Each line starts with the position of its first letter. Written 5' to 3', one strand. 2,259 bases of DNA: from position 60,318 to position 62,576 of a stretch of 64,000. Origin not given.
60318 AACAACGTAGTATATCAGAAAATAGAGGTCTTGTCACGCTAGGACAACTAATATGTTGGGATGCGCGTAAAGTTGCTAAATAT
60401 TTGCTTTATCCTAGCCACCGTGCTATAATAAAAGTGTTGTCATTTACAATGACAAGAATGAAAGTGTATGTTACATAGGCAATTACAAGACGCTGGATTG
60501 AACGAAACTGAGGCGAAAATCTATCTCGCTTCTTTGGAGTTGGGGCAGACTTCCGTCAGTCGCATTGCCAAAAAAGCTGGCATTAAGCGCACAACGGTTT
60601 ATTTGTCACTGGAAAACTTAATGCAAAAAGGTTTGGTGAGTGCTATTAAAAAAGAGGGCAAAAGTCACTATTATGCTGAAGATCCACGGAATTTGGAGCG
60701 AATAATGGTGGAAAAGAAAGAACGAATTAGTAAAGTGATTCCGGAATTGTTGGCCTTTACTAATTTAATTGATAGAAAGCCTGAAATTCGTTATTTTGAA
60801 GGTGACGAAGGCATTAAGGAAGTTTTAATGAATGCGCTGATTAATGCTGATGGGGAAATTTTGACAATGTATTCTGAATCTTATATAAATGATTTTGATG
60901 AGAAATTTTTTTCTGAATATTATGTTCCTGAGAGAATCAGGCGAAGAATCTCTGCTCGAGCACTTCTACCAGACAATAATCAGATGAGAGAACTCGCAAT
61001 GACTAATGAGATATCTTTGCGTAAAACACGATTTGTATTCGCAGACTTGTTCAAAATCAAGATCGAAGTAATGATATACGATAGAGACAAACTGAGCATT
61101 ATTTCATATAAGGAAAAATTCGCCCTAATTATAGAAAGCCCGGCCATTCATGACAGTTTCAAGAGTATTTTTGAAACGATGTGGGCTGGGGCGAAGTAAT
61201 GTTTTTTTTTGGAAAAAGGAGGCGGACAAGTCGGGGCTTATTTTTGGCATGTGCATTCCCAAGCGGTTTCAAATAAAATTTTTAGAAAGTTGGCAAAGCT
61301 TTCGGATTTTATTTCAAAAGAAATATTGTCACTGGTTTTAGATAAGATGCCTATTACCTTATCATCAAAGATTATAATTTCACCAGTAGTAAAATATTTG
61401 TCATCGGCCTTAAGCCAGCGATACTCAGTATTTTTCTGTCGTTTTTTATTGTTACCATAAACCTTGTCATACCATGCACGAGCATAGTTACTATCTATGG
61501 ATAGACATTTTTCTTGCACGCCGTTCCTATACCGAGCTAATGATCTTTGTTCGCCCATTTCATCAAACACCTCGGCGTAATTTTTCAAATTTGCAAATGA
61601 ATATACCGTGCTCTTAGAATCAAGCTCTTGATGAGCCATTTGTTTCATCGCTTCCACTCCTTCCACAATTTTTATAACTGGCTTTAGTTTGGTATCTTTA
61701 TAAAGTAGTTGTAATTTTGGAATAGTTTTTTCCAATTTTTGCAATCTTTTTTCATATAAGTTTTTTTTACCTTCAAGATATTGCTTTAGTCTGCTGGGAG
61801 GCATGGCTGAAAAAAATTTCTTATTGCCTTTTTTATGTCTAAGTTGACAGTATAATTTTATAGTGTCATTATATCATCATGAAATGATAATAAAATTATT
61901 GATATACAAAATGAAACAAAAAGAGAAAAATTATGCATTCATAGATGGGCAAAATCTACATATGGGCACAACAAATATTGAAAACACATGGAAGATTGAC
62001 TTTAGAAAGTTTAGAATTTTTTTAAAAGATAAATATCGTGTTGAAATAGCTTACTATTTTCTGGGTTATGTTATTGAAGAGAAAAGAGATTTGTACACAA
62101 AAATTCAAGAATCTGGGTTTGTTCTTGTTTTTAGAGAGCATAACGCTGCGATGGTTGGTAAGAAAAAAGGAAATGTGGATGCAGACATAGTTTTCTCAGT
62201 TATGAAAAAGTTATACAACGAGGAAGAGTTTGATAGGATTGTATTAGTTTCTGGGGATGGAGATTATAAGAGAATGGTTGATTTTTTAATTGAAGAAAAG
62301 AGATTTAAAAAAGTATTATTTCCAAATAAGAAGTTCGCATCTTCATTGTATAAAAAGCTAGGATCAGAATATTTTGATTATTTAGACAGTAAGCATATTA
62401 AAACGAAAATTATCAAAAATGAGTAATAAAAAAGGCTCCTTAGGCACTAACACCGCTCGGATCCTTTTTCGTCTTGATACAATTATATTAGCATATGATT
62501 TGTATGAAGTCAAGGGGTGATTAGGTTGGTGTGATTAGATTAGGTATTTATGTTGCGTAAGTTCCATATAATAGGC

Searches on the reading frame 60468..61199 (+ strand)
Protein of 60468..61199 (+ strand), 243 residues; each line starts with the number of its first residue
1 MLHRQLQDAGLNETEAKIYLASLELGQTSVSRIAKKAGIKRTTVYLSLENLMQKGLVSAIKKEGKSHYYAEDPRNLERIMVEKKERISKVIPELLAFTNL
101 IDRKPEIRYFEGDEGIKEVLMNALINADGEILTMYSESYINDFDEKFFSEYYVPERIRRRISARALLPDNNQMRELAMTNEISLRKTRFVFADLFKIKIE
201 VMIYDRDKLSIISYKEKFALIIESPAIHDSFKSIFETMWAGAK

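Call 57: find_encoding_contigs(protein=window:60468-61199:+, flank=10000, max_places=3)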
Protein window:60468-61199:+ (243 aa): 19 contigs read that carry it; 3 places shown.
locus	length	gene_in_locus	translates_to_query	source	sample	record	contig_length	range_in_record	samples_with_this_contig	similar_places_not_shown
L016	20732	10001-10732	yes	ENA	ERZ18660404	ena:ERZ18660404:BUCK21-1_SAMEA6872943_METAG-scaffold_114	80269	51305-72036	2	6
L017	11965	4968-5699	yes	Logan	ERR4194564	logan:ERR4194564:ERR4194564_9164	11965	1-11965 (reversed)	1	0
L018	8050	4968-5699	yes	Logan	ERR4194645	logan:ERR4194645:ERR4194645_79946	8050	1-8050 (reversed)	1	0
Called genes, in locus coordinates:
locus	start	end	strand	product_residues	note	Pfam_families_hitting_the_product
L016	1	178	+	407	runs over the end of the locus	-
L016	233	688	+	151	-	PF00254:FKBP_C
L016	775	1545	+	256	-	PF01510:Amidase_2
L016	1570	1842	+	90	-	-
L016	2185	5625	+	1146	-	PF04563:RNA_pol_Rpb2_1, PF04561:RNA_pol_Rpb2_2, PF04565:RNA_pol_Rpb2_3, PF10385:RNA_pol_Rpb2_45, PF00562:RNA_pol_Rpb2_6, PF04560:RNA_pol_Rpb2_7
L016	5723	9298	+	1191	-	PF04997:RNA_pol_Rpb1_1, PF00623:RNA_pol_Rpb1_2, PF04983:RNA_pol_Rpb1_3, PF05000:RNA_pol_Rpb1_4 (weak), PF04998:RNA_pol_Rpb1_5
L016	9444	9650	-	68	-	-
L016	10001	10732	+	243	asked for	PF01978:TrmB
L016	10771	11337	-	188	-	-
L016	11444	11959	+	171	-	PF01936:NYN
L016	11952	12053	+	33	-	-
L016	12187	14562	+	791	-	PF13491:FtsK_4TM, PF17854:FtsK_alpha, PF01580:FtsK_SpoIIIE, PF09397:FtsK_gamma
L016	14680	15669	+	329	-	PF13413:HTH_25, PF13560:HTH_31 (faint), PF09136:Glucodextran_B, PF13464:RodZ_C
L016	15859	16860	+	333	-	PF00154:RecA_N, PF08423:Rad51, PF06745:ATPase (weak), PF01637:ATPase_2 (weak), PF21096:RecA_C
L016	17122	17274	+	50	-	-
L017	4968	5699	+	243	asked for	PF01978:TrmB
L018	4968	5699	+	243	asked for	PF01978:TrmB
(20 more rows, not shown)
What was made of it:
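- Checked: The scaffold beyond the window carries FtsK, RodZ, RecA, EF-P, S18, SSB, S6 and YchF (call 57).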

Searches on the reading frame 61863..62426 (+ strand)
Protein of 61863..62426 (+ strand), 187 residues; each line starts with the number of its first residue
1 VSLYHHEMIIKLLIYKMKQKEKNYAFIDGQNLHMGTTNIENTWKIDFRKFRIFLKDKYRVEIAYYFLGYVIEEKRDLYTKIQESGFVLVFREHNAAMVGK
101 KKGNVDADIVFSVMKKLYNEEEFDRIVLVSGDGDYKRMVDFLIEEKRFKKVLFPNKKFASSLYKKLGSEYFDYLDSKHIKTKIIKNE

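Call 43: search_protein_families(library=pfam, proteins=[window:61863-62426:+], max_evalue=0.01)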
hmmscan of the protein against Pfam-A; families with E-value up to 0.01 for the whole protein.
window:61863-62426:+ (187 aa): 2 families
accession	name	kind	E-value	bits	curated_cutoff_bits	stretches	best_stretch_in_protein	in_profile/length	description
PF01936.24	NYN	-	9.2e-16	59.1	24.2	1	26-163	5-135/145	NYN domain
PF22226.1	Mre11_C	-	0.0072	16.9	27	0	101-125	11-34/44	Mre11 C-terminal Rad50-binding domain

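Call 56: find_encoding_contigs(protein=window:61863-62426:+, flank=10000, max_places=3)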
Protein window:61863-62426:+ (187 aa): no gene with exactly this product is on record in the collection.
